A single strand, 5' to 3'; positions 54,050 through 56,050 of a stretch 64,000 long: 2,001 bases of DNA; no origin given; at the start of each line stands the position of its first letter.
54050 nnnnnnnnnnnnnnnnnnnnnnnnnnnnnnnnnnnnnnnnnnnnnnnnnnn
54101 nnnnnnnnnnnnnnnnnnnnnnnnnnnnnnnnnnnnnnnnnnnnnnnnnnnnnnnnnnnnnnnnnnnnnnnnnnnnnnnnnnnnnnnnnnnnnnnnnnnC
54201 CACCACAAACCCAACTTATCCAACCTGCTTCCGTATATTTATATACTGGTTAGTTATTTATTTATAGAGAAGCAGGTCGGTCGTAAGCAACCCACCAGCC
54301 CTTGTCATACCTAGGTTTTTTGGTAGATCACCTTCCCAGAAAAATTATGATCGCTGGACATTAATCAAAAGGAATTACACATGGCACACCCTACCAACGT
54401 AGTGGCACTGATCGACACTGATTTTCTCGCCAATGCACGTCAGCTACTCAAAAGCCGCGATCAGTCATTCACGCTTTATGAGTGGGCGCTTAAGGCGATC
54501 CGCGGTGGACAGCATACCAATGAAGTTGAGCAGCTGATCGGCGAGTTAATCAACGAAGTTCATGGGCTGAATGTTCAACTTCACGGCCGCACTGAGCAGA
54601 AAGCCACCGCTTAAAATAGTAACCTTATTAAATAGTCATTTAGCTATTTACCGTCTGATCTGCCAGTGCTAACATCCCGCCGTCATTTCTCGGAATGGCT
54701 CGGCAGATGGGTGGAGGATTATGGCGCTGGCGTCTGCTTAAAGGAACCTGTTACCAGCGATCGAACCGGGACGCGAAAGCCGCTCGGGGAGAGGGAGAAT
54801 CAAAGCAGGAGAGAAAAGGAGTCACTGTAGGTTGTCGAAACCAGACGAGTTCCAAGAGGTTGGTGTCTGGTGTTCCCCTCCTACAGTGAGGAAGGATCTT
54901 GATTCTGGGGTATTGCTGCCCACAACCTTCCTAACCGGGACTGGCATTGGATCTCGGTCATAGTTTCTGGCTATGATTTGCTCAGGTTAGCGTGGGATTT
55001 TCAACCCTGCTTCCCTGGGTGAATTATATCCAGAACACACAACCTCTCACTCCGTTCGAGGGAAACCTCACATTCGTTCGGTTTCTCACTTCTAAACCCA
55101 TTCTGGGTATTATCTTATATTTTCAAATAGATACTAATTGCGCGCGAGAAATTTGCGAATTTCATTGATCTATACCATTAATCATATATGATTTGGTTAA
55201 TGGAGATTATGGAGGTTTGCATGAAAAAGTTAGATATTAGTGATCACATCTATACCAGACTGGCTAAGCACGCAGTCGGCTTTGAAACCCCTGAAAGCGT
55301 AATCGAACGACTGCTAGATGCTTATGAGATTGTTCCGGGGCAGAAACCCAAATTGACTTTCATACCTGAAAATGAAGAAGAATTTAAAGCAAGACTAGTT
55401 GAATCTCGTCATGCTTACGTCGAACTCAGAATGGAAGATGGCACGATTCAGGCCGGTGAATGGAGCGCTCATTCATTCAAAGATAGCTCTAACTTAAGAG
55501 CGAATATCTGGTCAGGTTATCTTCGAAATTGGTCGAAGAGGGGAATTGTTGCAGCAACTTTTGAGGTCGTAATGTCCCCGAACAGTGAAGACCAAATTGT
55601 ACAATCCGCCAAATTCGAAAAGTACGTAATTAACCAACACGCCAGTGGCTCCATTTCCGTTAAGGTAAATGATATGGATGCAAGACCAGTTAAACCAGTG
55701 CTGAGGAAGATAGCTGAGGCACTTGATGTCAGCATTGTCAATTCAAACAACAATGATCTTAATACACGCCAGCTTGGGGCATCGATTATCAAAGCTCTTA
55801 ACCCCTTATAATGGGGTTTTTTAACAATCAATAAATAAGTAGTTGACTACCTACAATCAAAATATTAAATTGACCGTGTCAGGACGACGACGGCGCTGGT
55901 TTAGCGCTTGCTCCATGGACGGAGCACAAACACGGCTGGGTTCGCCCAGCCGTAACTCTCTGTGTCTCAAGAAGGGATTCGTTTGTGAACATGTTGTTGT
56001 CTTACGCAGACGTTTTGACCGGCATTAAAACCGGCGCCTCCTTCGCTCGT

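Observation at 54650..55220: About 450-nt GC-rich, ORF-less, highly structured region upstream of an AT-rich gene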

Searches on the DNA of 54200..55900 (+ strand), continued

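Call 96: search_with_rna_model(model_id=R1, sources=[window, L102, L103, L104, L106, L107, L108, L109, L110, L164, L165, L168, L171, L174, L175, L176, L030, L092], max_evalue=10, show_alignments=3)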
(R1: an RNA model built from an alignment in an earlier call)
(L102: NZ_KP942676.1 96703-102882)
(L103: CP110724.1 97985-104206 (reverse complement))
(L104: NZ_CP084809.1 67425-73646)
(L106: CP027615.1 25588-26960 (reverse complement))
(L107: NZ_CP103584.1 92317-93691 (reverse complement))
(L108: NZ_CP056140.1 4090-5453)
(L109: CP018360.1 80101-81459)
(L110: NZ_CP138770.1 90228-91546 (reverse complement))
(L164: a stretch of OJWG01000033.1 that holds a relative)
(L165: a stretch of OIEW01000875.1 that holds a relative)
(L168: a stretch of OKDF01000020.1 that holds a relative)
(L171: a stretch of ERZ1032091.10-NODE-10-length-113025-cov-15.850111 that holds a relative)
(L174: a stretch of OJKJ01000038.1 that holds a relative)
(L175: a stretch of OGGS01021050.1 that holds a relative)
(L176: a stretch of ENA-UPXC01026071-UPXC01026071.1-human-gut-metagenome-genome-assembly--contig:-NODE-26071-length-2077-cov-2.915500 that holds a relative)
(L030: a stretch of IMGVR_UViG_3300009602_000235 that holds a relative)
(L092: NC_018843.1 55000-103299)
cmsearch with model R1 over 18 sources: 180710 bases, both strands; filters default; matches with E-value up to 10: 2.
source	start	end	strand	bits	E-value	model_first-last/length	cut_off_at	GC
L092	23909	24018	+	135.3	6.1e-32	1-110/110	no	0.47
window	54823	54932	+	105.1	2.9e-24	1-110/110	no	0.52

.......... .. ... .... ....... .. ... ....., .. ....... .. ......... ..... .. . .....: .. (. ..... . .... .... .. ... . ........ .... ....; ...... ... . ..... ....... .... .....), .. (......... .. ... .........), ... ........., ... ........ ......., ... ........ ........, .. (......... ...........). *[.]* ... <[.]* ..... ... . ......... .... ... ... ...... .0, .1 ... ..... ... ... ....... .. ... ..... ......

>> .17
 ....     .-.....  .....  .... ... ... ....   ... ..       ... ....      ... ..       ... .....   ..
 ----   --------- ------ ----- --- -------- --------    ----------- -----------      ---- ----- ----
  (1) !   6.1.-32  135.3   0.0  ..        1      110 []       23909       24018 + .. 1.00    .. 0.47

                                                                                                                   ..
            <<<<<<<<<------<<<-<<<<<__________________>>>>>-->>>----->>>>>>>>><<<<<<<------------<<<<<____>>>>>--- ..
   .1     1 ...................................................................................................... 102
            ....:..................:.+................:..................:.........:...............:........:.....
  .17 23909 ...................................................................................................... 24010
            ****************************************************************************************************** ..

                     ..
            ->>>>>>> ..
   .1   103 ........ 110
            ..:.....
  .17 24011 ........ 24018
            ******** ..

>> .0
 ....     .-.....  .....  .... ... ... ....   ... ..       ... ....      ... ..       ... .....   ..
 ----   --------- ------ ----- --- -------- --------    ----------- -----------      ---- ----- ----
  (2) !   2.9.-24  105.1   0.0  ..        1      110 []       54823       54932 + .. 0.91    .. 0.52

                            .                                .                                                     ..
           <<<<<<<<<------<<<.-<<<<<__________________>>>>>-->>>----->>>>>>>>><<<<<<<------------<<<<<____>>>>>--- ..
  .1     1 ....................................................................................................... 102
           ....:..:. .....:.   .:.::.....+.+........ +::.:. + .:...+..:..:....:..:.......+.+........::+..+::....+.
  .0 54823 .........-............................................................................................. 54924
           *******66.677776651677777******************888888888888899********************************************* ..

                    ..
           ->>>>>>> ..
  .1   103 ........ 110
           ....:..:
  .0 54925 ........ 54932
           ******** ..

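Call 108: search_dna_similar(query=L002:3950-4440:+, collection=ecoli_genomes, mode=near, max_rows=12, rows=spread)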
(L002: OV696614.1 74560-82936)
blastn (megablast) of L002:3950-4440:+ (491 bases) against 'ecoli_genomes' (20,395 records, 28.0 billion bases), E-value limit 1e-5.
Records with a match: 233; places in all: 234; records where one place covers at least 80% of the query: 233.
Genomes with a match: 232 of 5426; with a place that covers at least 80% of the query: 232. Places per genome that has any: lowest 1, median 1, highest 3. On chromosomes: 2 places; on plasmids: 232.
Best place of each record, by identity: >=99% 32; 95-99% 200; 90-95% 1.
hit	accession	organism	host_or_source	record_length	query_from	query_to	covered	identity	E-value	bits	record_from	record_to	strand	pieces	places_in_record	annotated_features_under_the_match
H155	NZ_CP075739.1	Escherichia coli strain CPF6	Sus scrofa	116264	1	491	100%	100.0%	0e+0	907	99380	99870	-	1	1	none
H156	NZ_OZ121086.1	Escherichia coli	Homo sapiens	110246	1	491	100%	99.4%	0e+0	891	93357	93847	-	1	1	none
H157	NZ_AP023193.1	Escherichia coli strain TUM18530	Homo sapiens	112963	1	491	100%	97.6%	0e+0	841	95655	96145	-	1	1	none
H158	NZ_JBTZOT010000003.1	Escherichia coli strain UID2309220033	Homo sapiens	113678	1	491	100%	97.6%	0e+0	841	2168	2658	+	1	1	none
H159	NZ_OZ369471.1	Escherichia coli strain Esc11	not applicable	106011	1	491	100%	97.4%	0e+0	835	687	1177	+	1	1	rnhA: ribonuclease HI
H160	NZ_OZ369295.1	Escherichia coli strain Esc1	not applicable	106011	1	491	100%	97.4%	0e+0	835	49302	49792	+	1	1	rnhA: ribonuclease HI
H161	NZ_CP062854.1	Escherichia coli O9:H10 strain Res13-Lact-PEB20-37-A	Sus scrofa domesticus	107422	1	491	100%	97.1%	0e+0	830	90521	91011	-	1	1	none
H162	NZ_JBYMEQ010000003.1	Escherichia coli strain 23753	Homo sapiens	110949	1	491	100%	97.1%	0e+0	830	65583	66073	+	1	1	none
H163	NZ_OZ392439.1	Escherichia coli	Gallus gallus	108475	1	491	100%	97.1%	0e+0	828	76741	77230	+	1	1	rnhA: ribonuclease HI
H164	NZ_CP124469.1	Escherichia coli strain AVS0747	wastewater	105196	1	491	100%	96.9%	0e+0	822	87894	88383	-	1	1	none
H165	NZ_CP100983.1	Escherichia coli strain ET220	Hoplobatrachus rugulosus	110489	44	490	91%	97.3%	0e+0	761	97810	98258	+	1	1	none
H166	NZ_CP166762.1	Escherichia coli strain CRE389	Homo sapiens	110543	50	468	85%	92.6%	5e-168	599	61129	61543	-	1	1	none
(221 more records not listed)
